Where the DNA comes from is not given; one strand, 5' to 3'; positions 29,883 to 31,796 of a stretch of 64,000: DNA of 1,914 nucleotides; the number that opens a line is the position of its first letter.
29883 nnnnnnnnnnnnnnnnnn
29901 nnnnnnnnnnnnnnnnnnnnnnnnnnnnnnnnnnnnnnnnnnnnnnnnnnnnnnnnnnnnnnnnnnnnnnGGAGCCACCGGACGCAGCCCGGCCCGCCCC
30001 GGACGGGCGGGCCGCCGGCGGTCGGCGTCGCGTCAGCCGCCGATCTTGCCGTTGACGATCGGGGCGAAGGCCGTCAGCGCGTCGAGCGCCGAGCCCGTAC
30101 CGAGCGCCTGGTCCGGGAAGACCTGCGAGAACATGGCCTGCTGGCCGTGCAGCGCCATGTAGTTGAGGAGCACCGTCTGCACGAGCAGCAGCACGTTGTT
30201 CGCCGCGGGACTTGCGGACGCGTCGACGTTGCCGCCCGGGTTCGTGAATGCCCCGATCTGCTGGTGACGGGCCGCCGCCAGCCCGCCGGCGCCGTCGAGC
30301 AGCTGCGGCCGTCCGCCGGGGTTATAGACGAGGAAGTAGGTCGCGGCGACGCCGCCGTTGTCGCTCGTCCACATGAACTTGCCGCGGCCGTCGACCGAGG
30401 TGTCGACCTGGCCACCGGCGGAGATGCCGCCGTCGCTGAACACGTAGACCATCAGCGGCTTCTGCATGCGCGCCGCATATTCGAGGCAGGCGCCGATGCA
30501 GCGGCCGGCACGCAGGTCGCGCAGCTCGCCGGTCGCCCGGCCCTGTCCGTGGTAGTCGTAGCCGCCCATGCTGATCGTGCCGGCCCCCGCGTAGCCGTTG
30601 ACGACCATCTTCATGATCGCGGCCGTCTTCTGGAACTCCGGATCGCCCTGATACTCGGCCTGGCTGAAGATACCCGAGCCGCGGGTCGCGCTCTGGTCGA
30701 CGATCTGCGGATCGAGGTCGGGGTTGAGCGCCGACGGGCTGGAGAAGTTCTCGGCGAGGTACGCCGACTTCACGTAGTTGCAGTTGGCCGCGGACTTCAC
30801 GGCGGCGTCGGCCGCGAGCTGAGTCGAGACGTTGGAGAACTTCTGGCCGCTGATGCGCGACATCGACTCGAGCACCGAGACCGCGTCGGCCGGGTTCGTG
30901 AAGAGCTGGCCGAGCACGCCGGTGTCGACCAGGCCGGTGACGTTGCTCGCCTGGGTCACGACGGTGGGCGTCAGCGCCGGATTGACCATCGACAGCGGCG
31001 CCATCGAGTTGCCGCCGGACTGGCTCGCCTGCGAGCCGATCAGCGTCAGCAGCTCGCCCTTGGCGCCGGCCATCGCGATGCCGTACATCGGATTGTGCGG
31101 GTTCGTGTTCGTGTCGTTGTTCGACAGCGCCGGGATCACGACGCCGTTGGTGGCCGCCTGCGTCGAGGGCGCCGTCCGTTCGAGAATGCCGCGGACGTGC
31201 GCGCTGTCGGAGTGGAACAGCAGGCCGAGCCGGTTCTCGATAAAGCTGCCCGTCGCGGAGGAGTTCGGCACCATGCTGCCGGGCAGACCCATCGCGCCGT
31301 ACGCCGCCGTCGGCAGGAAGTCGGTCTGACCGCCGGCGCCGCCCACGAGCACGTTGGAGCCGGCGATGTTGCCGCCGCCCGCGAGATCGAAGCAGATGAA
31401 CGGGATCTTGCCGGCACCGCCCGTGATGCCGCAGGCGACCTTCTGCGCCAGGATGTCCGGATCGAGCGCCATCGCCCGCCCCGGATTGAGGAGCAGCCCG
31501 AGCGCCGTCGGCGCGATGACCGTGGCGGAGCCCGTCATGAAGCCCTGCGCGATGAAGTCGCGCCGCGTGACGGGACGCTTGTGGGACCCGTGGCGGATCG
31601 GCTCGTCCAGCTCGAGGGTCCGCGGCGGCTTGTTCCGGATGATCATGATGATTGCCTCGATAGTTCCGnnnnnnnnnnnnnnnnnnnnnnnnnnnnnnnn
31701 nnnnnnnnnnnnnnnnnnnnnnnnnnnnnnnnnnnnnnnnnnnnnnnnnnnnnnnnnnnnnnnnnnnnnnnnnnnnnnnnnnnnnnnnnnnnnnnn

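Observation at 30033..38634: Uncharacterised exported multi-haem gene set: Tat DUF1501/DUF1552-like protein, LamG dihaem lipoprotein, DUF1585/1588-like monohaem protein and PD40 dihaem lipoprotein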

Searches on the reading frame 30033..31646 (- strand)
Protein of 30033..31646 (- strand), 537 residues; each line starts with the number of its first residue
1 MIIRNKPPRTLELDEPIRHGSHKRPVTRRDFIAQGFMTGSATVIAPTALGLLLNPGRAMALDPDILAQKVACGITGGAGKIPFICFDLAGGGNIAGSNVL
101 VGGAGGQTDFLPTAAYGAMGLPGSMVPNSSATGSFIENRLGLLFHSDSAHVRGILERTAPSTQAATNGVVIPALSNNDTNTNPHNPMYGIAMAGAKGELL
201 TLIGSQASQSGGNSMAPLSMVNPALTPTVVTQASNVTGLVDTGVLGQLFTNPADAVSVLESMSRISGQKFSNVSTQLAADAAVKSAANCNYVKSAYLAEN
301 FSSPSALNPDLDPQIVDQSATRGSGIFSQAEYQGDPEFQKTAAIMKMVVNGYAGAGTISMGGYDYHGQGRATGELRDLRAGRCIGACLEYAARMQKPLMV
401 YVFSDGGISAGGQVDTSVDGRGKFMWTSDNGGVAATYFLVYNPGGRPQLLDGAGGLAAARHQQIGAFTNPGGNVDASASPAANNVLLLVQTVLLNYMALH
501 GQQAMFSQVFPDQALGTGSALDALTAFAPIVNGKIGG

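Call 7: search_protein_families(library=pfam, proteins=[window:30033-31646:-], max_evalue=0.1)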
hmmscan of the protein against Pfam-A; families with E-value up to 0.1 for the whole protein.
window:30033-31646:- (537 aa): 0 families

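Call 8: search_protein_families(library=ncbifam, proteins=[window:30033-31646:-], max_evalue=0.1)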
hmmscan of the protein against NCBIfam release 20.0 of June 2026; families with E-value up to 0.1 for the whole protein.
window:30033-31646:- (537 aa): 0 families

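Call 11: search_solved_structures(query=window:30033-31646:-, max_evalue=1)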
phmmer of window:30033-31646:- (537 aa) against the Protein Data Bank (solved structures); distinct sequences matched with E-value up to 1: 0.

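Call 15: find_homologous_proteins(query=window:30033-31646:-)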
Query window:30033-31646:- (537 aa): 8000 proteins with E <= 0.001 among 8000 candidates; the best 120 are listed.
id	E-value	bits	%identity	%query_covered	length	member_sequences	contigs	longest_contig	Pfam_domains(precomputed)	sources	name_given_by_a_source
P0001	0.0e+0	1165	98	100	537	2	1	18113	-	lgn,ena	-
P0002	0.0e+0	1063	91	100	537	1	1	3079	-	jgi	jgi:hypothetical protein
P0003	0.0e+0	1041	88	100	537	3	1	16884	-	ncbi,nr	ncbi:MAG: general secretion pathway protein GspF [Proteobacteria bacterium]|nr:general secretion pat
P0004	0.0e+0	1035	88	100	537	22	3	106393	-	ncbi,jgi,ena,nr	ncbi:MAG TPA: hypothetical protein VMU00_01300 [Steroidobacteraceae bacterium]|nr:hypothetical prote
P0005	0.0e+0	1034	88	100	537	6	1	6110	-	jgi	jgi:hypothetical protein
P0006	7.5e-296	1000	85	100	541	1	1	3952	-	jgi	-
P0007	3.3e-294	995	84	100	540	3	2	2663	-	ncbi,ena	-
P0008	2.1e-290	982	82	100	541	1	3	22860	-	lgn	-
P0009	1.3e-289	979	83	100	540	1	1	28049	-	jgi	jgi:hypothetical protein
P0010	1.7e-289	979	83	100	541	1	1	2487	-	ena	-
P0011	3.4e-288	975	82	100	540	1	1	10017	-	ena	-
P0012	3.9e-288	975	82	100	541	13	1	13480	-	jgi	jgi:hypothetical protein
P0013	5.7e-288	974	82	100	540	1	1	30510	-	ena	-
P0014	5.9e-288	974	82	100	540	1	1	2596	-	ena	-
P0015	3.8e-287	971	82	100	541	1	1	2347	-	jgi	jgi:hypothetical protein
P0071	3.5e-206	704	63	100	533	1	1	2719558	-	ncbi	ncbi:MAG: hypothetical protein R3E77_12030 [Steroidobacteraceae bacterium]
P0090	1.5e-203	696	61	99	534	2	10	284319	-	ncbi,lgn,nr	ncbi:MAG: general secretion pathway protein GspF [Gammaproteobacteria bacterium]|nr:general secretio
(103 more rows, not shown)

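Call 18: find_encoding_contigs(protein=P0071, flank=10000, max_places=2)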
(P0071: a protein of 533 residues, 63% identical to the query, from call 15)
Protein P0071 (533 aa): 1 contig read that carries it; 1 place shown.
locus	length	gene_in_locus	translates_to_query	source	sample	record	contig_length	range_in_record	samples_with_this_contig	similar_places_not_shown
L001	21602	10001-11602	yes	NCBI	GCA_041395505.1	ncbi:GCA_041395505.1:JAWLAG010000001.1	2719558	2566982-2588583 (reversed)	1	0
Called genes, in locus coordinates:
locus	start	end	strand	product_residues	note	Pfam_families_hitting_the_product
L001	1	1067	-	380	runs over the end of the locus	PF12094:DUF3570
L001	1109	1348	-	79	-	PF14086:DUF4266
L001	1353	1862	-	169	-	PF08534:Redoxin, PF00578:AhpC-TSA, PF00255:GSHPx (weak), PF00085:Thioredoxin, PF13098:Thioredoxin_2, PF13905:Thioredoxin_8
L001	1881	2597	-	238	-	PF13505:OMP_b-brl (faint)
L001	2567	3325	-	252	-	PF06347:SH3_4, PF08239:SH3_3, PF13505:OMP_b-brl (weak)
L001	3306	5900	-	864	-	PF07676:PD40 (faint), PF18582:HZS_alpha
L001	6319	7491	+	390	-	-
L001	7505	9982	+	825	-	PF13385:Laminin_G_3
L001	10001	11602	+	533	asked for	-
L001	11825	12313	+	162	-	PF00578:AhpC-TSA, PF08534:Redoxin, PF00255:GSHPx (weak), PF13905:Thioredoxin_8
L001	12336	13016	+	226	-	-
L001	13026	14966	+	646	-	PF13432:TPR_16 (faint), PF07719:TPR_2 (faint)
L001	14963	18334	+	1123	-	PF00515:TPR_1 (faint), PF07719:TPR_2 (faint), PF13181:TPR_8 (faint), PF13371:TPR_9 (faint), PF13432:TPR_16 (weak), PF13525:YfiO (weak), PF14559:TPR_19, PF13174:TPR_6 (weak), +7 more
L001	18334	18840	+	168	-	-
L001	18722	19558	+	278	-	PF01618:MotA_ExbB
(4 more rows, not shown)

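Call 19: find_encoding_contigs(protein=P0090, flank=10000, max_places=2)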
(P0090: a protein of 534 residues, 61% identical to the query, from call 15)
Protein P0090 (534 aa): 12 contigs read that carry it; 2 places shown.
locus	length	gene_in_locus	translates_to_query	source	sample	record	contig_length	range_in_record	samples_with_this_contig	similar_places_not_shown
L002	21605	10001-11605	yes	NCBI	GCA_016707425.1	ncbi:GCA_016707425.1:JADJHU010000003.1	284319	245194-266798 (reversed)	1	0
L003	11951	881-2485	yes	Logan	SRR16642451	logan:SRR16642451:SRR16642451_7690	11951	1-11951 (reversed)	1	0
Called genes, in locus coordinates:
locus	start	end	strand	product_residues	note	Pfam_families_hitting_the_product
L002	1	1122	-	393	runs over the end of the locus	PF12094:DUF3570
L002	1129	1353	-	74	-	PF14086:DUF4266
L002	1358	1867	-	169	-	PF08534:Redoxin, PF00578:AhpC-TSA, PF00085:Thioredoxin, PF13098:Thioredoxin_2, PF13905:Thioredoxin_8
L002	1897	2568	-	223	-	PF13505:OMP_b-brl (faint)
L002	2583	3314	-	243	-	PF06347:SH3_4 (weak), PF08239:SH3_3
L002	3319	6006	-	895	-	PF07676:PD40 (faint), PF18582:HZS_alpha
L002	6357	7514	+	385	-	-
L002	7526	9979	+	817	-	PF13385:Laminin_G_3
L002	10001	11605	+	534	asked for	-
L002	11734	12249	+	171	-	PF00578:AhpC-TSA, PF08534:Redoxin, PF13905:Thioredoxin_8 (weak)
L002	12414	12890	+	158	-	-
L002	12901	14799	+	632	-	PF13181:TPR_8 (faint)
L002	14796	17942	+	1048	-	PF13525:YfiO (weak), PF14559:TPR_19, PF13432:TPR_16, PF14559:TPR_19, PF23914:TPR_CcmH_CycH (weak), PF00515:TPR_1, PF07719:TPR_2 (weak), PF13414:TPR_11 (weak), +7 more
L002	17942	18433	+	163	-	-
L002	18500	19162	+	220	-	PF01618:MotA_ExbB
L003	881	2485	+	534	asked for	-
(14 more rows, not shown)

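Call 30: search_protein_representatives(protein=window:30033-31646:-)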
Query: 537 residues. Proteins with E-value up to 0.001 (for the whole library): 1330; up to 1e-10: 911; up to 1e-30: 290. The best 150 are listed.
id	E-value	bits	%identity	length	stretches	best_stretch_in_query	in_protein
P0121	6.2e-176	602.8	62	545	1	1-537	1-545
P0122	1.1e-156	539.3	56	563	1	3-537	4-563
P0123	9.9e-148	509.7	52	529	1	1-530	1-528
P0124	1.3e-146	506.1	53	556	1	11-531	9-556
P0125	1.0e-140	486.6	53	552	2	1-275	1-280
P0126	7.9e-137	473.8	51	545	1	6-535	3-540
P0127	9.9e-134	463.5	53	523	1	12-519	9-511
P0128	3.0e-126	438.9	48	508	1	13-531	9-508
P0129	3.3e-123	428.8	46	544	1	1-530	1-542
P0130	3.7e-123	428.6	49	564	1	12-511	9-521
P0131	2.0e-122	426.2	49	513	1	10-531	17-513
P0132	1.1e-119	417.2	50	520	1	17-531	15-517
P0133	6.1e-112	391.6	51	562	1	7-533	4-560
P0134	8.4e-112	391.2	47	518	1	15-528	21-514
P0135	1.4e-111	390.5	49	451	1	12-444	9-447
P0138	2.4e-105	369.9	44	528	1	14-528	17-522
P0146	2.9e-98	346.5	41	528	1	15-530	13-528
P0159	8.3e-82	292.2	38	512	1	22-515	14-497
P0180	9.9e-69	249.1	34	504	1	22-524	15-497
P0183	6.3e-67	243.1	34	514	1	16-517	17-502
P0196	2.3e-63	231.4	34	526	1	13-529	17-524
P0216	6.8e-56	206.7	33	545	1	5-504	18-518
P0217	1.3e-55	205.8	31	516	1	16-523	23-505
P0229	1.1e-53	199.4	33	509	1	17-509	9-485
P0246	1.4e-48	182.6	31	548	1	13-510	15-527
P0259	9.1e-47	176.6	32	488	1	20-512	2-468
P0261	2.7e-46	175.1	33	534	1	16-501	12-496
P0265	5.4e-45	170.8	32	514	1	26-533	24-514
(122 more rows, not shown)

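Call 31: search_protein_families(library=pfam, proteins=[P0217, P0246, P0265, P0259, P0216, P0196, P0183, P0180, P0229, P0261], max_evalue=1)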
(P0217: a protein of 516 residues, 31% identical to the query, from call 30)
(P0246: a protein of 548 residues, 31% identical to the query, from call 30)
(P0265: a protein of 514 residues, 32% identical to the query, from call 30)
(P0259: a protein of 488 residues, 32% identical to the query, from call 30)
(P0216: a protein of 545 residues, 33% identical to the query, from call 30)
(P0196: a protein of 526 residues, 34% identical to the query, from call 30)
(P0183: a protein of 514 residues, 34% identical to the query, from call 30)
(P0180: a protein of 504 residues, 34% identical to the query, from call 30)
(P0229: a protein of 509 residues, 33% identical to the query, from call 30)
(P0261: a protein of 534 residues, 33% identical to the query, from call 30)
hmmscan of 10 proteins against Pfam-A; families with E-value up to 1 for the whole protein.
P0217 (516 aa): 0 families

P0246 (548 aa): 1 family
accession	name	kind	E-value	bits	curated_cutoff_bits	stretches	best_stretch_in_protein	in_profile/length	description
PF21003.3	NucS_N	-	0.25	11.7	23.9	1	414-446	28-59/100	Endonuclease NucS N-terminal PH-like domain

P0265 (514 aa): 0 families

P0259 (488 aa): 0 families

P0216 (545 aa): 0 families

P0196 (526 aa): 0 families

P0183 (514 aa): 0 families

P0180 (504 aa): 2 families
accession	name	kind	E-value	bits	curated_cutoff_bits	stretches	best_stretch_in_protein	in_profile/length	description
PF01170.24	UPF0020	-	0.088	12.9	22.3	1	444-499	84-140/197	RMKL-like, methyltransferase domain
PF09048.16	Cro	-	0.24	11.9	32.7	0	369-395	26-52/59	Cro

P0229 (509 aa): 2 families
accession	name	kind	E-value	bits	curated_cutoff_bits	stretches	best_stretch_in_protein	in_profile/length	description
PF10399.14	UCR_Fe-S_N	-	0.016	15.1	24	1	12-35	3-28/41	Ubiquitinol-cytochrome C reductase Fe-S subunit TAT signal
PF07088.17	GvpD_P-loop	-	0.092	13.1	24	0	232-284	58-100/189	GvpD gas vesicle protein, P-loop domain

P0261 (534 aa): 0 families

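Call 32: predict_structure(alignment_id=A1)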
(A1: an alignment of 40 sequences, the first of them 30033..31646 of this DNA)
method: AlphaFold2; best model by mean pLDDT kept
length: 537 residues; sequences in the alignment: 40
mean_pLDDT: 77.0   pTM: 0.80
mean pLDDT of the five models: 77.0, 73.8, 73.8, 73.0, 70.5
residues with pLDDT >= 90: 165; 70-90: 207; 50-70: 121; < 50: 44
segments of 3 or more residues with pLDDT < 50: 1-6, 34-62, 241-243
pLDDT, mean of each block of 10 residues (from residue 1): 50 61 56 44 38 37 65 66 88 73 88 77 69 79 88 95 97 67 84 83 88 87 87 69 55 70 73 74 74 74 78 87 85 92 93 90 56 79 97 96 72 65 60 77 96 89 85 82 88 95 92 89 94 58
secondary structure, 60 per line:
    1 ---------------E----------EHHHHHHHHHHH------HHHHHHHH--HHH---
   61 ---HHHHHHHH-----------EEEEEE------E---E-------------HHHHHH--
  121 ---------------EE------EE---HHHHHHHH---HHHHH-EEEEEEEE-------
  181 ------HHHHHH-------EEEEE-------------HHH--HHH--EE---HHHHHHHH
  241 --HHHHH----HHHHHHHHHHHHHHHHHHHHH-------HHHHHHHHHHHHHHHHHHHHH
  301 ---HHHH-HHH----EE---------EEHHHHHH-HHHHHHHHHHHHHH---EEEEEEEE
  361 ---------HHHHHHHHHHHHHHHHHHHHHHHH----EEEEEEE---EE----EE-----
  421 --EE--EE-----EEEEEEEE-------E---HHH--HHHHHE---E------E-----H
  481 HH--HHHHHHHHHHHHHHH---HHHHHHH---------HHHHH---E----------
elements in order: H28-38 H45-52 H64-71 E83-88 H113-118 H149-156 H160-164 E166-173 H187-192 E200-204 H233-240 H243-247 H252-272 H280-300 H304-307 H329-334 H336-349 E353-360 H370-393 E398-404 E434-441 H458-462 H485-499 H503-509 H519-523
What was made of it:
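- On Alkaline-phosphatase superfamily fold, for g1: Model pLDDT 77, pTM 0.80 (call 32).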

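Call 35: fold_search(model_id=the predicted structure, library=pdb)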
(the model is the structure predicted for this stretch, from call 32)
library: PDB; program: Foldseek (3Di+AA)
matches with E <= 10: 440; with E <= 0.001: 0
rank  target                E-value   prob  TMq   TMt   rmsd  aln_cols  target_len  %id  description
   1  1p49                  6.2e-03  0.47  0.20  0.19  21.5       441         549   11  Structure of Human Placental Estrone/DHEA Sulfatase (released 2003-08-12)
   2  5vpu                  2.2e-02  0.54  0.13  0.14   7.6       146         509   15  Crystal Structure of 2,3-bisphosphoglycerate-independent phosphoglycerate mutase bound to 3-phosphoglycerate, from Acine (released 2017-05-24)
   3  8eg3                  2.5e-02  0.18  0.17  0.17  21.5       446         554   10  Structure of human placental steroid (estrone/DHEA) sulfatase at 2.0 angstrom resolution (released 2022-12-07)
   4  5ege_A                3.0e-02  0.44  0.10  0.13  11.3       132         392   14  Structure of ENPP6, a choline-specific glycerophosphodiester-phosphodiesterase (released 2016-03-09)
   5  5egh_B                3.0e-02  0.41  0.10  0.13  11.4       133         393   14  Structure of ENPP6, a choline-specific glycerophosphodiester-phosphodiesterase in complex with phosphocholine (released 2016-03-09)
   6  6b0j_B                3.5e-02  0.18  0.19  0.21  17.6       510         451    8  Crystal structure of Ps i-CgsB in complex with k-i-k-neocarrahexaose (released 2018-03-14)
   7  6b0j_A                4.1e-02  0.18  0.19  0.21  17.7       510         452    8  Crystal structure of Ps i-CgsB in complex with k-i-k-neocarrahexaose (released 2018-03-14)
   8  6bia_B                4.9e-02  0.21  0.21  0.24  17.0       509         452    9  Crystal structure of Ps i-CgsB (released 2018-03-14)
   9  1o99                  6.4e-02  0.35  0.13  0.14   6.6       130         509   15  CRYSTAL STRUCTURE OF THE S62A MUTANT OF PHOSPHOGLYCERATE MUTASE FROM BACILLUS STEAROTHERMOPHILUS COMPLEXED WITH 2-PHOSPH (released 2002-12-23)
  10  7qow_B                6.4e-02  0.12  0.18  0.19  21.2       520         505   10  Crystal structure of Vibrio alkaline phosphatase in 1.0 M NaCl (released 2022-11-02)
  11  4my4                  6.7e-02  0.54  0.13  0.14   6.2       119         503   15  Crystal structure of phosphoglycerate mutase from Staphylococcus aureus. (released 2013-10-16)
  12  2w5x_A                6.7e-02  0.28  0.13  0.18  11.0       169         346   17  Structure of TAB5 alkaline phosphatase mutant His 135 Glu with Mg bound in the M3 site. (released 2009-11-24)
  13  6bia_C                6.7e-02  0.16  0.21  0.24  17.2       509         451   10  Crystal structure of Ps i-CgsB (released 2018-03-14)
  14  3nvl_A                7.9e-02  0.35  0.15  0.14  11.9       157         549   12  Crystal Structure of Phosphoglycerate Mutase from Trypanosoma brucei (released 2011-07-27)
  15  6bia_A                8.4e-02  0.15  0.21  0.23  17.0       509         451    9  Crystal structure of Ps i-CgsB (released 2018-03-14)
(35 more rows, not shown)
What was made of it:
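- On Alkaline-phosphatase superfamily fold, for g1: All 50 top Foldseek PDB hits are superfamily members, but E>=6e-3 and TM is 0.1-0.2 (call 35).
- All 50 best PDB matches are alkaline-phosphatase-superfamily enzymes (calls 32, 35). The fold assignment of g1 is weak (best Foldseek E 6e-3, TM about 0.2, call 35). The best structural matches of g1 are sulfatases, phosphoglycerate mutases, ENPPs and alkaline phosphatases (call 35).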

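Call 38: find_related_loci(query=A3, collection=genome_contigs, flank=10000)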
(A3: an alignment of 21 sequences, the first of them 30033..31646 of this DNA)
Query A3 (537 aa) in genome_contigs; peptide patterns used: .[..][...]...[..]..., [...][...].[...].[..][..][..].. (x = any residue, [..] = any of these).
600 stretches matched a pattern (row limit reached: there are more); 600 encode a relative of the query (tblastn E <= 1e-3); the best 80 are kept; 80 distinct loci.
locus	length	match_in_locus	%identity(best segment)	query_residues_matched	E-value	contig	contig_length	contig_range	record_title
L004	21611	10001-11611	89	1-537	0e+0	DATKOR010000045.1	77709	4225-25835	MAG TPA_asm: Steroidobacteraceae bacterium isolate SMAG_U14769 k141_1278827, whole genome shotgun sequence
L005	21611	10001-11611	88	1-537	0e+0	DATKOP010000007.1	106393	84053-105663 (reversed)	MAG TPA_asm: Steroidobacteraceae bacterium isolate SMAG_U14767 k141_1168958, whole genome shotgun sequence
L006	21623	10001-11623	82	1-537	0e+0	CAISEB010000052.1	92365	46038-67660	MAG: uncultured proteobacterium isolate Umea3_bin-2771 genome assembly, contig: bin-2771:52/59, whole genome shotgun seq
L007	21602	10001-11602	81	1-532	0e+0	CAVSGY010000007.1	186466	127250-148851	MAG: uncultured proteobacterium isolate MFD01476.bin.2.104 genome assembly, contig: contig_35139, whole genome shotgun s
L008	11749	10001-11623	78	1-537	0e+0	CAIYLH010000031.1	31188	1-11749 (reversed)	MAG: uncultured proteobacterium isolate MJ-2014_bin-0272 genome assembly, contig: bin-0272:031/139, whole genome shotgun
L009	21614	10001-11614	70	1-535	0e+0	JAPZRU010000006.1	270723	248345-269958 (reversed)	MAG: Steroidobacteraceae bacterium isolate LE19-196.1M c_000000003280, whole genome shotgun sequence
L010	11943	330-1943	62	1-535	0e+0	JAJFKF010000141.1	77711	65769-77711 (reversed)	MAG: Gammaproteobacteria bacterium isolate OFTM314 OFTM314_140, whole genome shotgun sequence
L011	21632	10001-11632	63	1-536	0e+0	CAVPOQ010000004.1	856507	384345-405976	MAG: uncultured Gammaproteobacteria bacterium isolate MFD00032.bin.1.190 genome assembly, contig: contig_19989, whole ge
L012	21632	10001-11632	62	1-536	0e+0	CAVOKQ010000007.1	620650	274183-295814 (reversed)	MAG: uncultured Gammaproteobacteria bacterium isolate MFD00032.bin.2.94 genome assembly, contig: contig_3740, whole geno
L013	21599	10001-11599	63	1-535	0e+0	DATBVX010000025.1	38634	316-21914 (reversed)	MAG TPA_asm: Steroidobacteraceae bacterium isolate SMAG_U7526 k141_1099052, whole genome shotgun sequence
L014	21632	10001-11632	61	1-536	0e+0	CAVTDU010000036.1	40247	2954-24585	MAG: uncultured Gammaproteobacteria bacterium isolate MFD00905.bin.2.133 genome assembly, contig: contig_62748, whole ge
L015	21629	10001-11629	61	1-535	0e+0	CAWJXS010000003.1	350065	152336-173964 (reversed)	MAG: uncultured Gammaproteobacteria bacterium isolate MFD03899.bin.3.229 genome assembly, contig: contig_2022, whole gen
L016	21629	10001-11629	61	1-535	0e+0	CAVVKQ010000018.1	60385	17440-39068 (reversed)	MAG: uncultured proteobacterium isolate MFD04716.bin.3.385 genome assembly, contig: contig_33134, whole genome shotgun s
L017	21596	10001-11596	61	2-535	0e+0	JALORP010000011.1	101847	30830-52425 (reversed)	MAG: Steroidobacteraceae bacterium isolate Prado184 scaffold_182, whole genome shotgun sequence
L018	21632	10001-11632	61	1-536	0e+0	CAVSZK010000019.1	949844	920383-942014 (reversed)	MAG: uncultured Gammaproteobacteria bacterium isolate MFD04716.bin.1.412 genome assembly, contig: contig_6525, whole gen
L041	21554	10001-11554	60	9-530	0e+0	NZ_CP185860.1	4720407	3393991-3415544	Microbulbifer harenosus strain CGMCC 1.13584 chromosome, complete genome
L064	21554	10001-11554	59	9-530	0e+0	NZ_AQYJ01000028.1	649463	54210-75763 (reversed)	Microbulbifer variabilis ATCC 700307 G367DRAFT_scaffold00002.2_C, whole genome shotgun sequence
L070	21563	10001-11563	58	1-535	0e+0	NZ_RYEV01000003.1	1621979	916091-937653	Peristeroidobacter soli strain JW-3 Scaffold2_1, whole genome shotgun sequence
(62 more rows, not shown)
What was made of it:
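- The perfect synteny therefore covers one gammaproteobacterial clade and could partly reflect shared descent or block transfer (call 38). The loci sampled are close relatives (call 38).
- Tried and rejected: A narrower alignment was used instead (call 38).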

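Call 43: find_encoding_contigs(protein=P0217, flank=10000, max_places=2)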
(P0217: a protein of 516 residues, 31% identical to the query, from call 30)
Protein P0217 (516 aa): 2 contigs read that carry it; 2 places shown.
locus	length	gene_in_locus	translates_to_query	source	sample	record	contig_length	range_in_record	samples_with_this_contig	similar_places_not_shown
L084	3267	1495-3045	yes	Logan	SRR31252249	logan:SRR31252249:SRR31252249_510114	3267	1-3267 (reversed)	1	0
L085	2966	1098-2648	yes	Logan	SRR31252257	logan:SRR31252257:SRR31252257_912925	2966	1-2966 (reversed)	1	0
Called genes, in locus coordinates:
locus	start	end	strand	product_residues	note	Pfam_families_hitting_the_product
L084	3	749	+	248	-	?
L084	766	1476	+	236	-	-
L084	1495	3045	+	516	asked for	-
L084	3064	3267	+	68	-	?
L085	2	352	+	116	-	?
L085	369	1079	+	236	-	-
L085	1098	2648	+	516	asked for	-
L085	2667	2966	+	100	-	?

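Call 50: search_dna_similar(query=window:30033-31646:-, collection=plasmids, mode=protein, max_evalue=10, max_rows=30)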
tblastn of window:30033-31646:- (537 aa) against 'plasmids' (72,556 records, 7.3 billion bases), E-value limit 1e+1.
Records with a match: 1; places in all: 1; records where one place covers at least 80% of the query: 0.
Best place of each record, by identity: <60% 1.
By first word of the organism name: Burkholderia 1.
By predicted mobility (MOB-suite, as given by PLSDB): conjugative 1.
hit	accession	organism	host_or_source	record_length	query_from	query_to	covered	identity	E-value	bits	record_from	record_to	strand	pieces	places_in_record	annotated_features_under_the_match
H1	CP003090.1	Burkholderia sp. YI23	-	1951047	276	364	17%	30.9%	9e+0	37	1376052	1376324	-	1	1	nitroreductase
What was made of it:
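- Tried and rejected: tblastn of g1 against plasmids: one noise hit (call 50).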
